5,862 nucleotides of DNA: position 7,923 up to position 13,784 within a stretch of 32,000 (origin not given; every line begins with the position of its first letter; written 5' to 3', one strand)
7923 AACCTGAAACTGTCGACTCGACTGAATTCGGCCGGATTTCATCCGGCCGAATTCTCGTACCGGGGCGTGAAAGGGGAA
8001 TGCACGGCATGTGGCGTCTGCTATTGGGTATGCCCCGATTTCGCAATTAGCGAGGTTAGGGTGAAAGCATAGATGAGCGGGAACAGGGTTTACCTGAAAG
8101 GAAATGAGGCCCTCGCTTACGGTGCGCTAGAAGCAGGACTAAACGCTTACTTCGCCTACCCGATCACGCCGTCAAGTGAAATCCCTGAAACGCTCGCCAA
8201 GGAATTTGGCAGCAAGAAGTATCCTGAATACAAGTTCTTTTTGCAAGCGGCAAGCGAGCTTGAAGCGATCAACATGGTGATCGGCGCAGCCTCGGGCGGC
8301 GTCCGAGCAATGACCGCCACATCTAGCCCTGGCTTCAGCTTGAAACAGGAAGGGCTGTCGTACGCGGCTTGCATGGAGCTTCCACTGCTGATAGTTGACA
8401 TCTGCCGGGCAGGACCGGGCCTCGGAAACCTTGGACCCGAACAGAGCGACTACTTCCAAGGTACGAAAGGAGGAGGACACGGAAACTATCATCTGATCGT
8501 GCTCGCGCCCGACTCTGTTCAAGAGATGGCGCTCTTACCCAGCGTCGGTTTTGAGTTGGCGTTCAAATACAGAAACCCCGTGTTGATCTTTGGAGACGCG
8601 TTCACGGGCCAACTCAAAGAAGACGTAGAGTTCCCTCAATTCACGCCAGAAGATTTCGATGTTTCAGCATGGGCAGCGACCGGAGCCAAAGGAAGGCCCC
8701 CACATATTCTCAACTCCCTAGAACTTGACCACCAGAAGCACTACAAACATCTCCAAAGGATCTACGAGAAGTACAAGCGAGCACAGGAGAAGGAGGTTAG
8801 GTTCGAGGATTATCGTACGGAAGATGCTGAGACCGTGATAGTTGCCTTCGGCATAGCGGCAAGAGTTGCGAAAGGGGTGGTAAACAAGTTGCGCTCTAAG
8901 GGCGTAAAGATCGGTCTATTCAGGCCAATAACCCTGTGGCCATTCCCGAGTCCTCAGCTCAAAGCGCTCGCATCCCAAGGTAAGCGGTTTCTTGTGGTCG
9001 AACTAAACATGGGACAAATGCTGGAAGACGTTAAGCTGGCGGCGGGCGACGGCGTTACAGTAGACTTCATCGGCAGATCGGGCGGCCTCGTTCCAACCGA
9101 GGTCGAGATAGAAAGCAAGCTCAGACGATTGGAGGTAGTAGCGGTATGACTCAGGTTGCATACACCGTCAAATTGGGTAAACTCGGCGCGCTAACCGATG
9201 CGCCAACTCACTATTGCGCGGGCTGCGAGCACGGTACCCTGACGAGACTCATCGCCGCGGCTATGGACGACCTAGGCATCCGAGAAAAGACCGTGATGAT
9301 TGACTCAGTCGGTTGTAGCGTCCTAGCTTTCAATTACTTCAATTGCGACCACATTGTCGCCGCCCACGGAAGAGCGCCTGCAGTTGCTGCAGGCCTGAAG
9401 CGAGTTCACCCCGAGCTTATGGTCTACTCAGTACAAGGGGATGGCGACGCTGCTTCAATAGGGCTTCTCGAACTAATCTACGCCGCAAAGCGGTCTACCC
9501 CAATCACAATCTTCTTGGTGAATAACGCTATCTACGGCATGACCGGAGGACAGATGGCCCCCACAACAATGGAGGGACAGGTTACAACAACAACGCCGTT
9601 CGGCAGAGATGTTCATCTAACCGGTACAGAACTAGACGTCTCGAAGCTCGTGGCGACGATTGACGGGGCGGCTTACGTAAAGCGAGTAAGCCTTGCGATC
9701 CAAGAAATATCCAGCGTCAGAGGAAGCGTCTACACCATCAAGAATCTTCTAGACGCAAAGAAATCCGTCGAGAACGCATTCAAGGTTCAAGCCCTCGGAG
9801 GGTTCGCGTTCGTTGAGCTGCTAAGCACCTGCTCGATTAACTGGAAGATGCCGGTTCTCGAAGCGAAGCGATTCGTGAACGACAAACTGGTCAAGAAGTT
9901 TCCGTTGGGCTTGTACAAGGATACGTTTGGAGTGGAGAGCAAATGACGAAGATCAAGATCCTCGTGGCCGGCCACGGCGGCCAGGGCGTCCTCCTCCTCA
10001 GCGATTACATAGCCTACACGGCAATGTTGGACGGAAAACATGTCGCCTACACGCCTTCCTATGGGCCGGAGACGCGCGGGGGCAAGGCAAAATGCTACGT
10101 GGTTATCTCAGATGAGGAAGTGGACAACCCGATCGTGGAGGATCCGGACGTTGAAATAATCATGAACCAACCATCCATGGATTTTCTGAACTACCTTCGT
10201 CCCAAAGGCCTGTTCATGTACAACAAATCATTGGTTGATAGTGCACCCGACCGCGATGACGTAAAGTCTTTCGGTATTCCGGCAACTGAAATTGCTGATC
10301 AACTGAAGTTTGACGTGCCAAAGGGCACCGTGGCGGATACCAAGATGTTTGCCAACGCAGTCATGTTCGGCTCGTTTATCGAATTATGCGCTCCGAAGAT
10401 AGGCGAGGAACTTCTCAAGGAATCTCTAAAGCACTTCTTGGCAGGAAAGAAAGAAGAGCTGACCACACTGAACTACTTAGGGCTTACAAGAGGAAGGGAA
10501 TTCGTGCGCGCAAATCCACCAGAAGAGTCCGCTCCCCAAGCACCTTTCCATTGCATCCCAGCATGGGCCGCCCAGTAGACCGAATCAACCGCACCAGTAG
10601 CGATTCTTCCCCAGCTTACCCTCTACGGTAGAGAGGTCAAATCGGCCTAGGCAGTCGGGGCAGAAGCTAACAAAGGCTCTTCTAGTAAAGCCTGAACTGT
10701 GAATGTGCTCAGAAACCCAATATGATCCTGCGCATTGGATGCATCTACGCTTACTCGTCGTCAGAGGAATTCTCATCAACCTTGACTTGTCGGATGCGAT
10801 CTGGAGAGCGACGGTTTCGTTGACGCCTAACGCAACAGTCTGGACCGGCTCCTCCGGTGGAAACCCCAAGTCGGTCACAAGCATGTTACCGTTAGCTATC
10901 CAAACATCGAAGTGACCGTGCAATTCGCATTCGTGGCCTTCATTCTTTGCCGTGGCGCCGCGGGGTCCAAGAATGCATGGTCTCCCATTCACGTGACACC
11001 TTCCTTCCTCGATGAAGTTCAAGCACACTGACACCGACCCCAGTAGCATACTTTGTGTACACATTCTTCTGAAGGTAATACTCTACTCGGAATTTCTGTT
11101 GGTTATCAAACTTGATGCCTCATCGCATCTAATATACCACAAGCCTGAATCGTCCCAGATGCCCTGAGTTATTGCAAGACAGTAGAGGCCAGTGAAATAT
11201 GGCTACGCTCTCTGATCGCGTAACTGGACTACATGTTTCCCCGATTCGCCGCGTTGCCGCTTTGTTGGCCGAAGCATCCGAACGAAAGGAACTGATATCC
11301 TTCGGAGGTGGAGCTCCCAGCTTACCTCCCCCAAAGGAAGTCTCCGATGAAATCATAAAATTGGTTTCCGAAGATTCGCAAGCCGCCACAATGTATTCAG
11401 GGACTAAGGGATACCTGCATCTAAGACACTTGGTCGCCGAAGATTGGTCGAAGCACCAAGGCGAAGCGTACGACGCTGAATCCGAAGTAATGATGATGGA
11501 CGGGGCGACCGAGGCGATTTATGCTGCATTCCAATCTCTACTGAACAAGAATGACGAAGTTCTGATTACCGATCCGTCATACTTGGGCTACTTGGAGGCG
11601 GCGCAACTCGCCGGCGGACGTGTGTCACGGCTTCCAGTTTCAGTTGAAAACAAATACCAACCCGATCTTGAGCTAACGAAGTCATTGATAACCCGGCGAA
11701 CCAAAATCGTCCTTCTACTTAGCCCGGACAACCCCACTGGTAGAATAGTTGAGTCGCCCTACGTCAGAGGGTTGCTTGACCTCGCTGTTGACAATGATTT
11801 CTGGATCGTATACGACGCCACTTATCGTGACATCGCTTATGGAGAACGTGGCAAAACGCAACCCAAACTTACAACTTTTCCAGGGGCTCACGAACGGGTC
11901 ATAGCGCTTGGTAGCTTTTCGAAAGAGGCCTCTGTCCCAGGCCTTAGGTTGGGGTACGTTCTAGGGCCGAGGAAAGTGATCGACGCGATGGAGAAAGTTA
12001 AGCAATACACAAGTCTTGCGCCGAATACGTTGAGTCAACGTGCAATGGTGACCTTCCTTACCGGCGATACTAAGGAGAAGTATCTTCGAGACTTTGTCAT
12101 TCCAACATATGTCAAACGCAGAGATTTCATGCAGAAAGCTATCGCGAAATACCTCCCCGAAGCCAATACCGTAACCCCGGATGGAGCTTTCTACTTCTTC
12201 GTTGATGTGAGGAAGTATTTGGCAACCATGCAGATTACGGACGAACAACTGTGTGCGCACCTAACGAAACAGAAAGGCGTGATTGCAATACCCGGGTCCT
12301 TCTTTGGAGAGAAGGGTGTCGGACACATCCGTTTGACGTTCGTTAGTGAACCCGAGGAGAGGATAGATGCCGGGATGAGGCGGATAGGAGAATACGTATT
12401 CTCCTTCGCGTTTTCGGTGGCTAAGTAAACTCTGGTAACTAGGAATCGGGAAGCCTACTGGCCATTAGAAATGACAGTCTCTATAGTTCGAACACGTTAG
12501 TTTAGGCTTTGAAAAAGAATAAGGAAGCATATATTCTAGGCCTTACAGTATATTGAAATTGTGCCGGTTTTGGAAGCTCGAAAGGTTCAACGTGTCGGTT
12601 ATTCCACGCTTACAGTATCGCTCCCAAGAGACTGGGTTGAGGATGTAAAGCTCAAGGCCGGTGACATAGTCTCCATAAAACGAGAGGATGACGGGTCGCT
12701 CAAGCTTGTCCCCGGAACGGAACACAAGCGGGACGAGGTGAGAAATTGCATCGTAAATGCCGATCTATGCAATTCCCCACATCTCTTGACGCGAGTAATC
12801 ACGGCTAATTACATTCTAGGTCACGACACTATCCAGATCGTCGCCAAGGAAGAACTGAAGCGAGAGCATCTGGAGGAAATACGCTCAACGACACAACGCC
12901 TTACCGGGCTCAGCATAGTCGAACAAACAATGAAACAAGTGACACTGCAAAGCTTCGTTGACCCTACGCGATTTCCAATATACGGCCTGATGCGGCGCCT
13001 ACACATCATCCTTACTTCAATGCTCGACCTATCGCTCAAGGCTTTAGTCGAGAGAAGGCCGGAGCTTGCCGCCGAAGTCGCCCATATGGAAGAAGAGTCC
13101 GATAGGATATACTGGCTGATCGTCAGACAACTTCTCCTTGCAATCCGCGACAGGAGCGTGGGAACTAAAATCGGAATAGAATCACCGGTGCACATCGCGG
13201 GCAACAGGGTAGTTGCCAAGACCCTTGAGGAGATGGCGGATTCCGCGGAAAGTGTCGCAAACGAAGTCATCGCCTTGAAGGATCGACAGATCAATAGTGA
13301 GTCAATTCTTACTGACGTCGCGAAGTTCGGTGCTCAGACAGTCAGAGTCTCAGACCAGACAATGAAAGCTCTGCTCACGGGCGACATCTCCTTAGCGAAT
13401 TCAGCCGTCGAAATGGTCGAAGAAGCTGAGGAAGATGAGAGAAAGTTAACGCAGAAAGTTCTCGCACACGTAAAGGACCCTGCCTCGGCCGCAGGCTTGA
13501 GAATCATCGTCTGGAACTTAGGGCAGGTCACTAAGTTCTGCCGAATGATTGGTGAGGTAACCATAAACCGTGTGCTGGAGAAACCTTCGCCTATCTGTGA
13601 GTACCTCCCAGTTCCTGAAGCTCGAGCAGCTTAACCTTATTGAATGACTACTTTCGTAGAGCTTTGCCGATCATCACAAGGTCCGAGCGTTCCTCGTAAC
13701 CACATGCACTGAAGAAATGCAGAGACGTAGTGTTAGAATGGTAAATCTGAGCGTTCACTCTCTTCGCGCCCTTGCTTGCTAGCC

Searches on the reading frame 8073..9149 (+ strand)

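Call 70: search_protein_families(library=pfam, proteins=[window:8073-9149:+], max_evalue=0.001)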
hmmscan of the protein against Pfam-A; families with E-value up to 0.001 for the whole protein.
window:8073-9149:+ (358 aa): 3 families
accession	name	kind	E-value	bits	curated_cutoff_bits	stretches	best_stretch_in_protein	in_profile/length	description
PF01855.24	POR_N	-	2.2e-42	145.8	27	1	17-191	2-171/231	Pyruvate flavodoxin/ferredoxin oxidoreductase, thiamine diP-bdg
PF17147.9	PFOR_II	-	6.5e-24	84.7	27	1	252-342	1-98/102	Pyruvate:ferredoxin oxidoreductase core domain II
PF02780.25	Transketolase_C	-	8.9e-06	26.1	25.9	1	249-312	7-70/124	Transketolase, C-terminal domain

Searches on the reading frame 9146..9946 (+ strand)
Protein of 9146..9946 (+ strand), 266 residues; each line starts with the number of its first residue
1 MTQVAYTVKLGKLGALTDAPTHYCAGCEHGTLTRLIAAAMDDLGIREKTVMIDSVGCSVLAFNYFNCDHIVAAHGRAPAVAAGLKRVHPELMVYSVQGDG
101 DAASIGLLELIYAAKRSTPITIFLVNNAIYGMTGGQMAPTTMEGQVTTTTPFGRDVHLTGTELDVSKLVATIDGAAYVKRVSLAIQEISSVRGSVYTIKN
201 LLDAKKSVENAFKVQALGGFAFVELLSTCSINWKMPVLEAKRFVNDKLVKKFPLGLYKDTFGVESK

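Call 70: search_protein_families(library=pfam, proteins=[window:9146-9946:+], max_evalue=0.001)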
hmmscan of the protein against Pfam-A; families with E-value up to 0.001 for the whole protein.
window:9146-9946:+ (266 aa): 1 family
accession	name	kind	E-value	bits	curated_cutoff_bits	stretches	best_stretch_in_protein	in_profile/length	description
PF02775.26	TPP_enzyme_C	-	7e-20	71.8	21.9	1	57-182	4-128/151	Thiamine pyrophosphate enzyme, C-terminal TPP binding domain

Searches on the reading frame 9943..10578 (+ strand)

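Call 70: search_protein_families(library=pfam, proteins=[window:9943-10578:+], max_evalue=0.001)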
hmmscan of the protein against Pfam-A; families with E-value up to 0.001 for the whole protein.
window:9943-10578:+ (211 aa): 1 family
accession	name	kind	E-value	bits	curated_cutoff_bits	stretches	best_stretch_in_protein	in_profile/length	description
PF01558.24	POR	-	2.6e-28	99.8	27.4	1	12-185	1-172/173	Pyruvate ferredoxin/flavodoxin oxidoreductase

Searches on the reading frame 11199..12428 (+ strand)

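Call 70: search_protein_families(library=pfam, proteins=[window:11199-12428:+], max_evalue=0.001)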
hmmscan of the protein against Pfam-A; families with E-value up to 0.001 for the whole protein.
window:11199-12428:+ (409 aa): 4 families
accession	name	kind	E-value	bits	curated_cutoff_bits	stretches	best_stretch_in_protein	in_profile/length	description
PF00155.27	Aminotran_1_2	-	3e-53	181.7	19.7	1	31-395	2-360/361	Aminotransferase class I and II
PF00266.25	Aminotran_5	-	8.6e-07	28.7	21.5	1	89-207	54-176/371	Aminotransferase class-V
PF12897.13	Asp_aminotransf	-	1.6e-05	24.4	27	1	146-342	150-354/421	Aspartate amino-transferase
PF01041.23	DegT_DnrJ_EryC1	-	0.00042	20.1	19.8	0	97-173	42-118/360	DegT/DnrJ/EryC1/StrS aminotransferase family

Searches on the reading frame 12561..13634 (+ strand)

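Call 70: search_protein_families(library=pfam, proteins=[window:12561-13634:+], max_evalue=0.001)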
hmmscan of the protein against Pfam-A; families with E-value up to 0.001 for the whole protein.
window:12561-13634:+ (357 aa): 2 families
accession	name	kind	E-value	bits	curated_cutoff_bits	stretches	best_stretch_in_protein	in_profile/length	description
PF01895.24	PhoU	-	5.1e-15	56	23.5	1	145-236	2-89/89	PhoU domain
PF04014.23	MazE_antitoxin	-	5.5e-09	36.3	24.7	1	10-52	1-43/48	Antidote-toxin recognition MazE, bacterial antitoxin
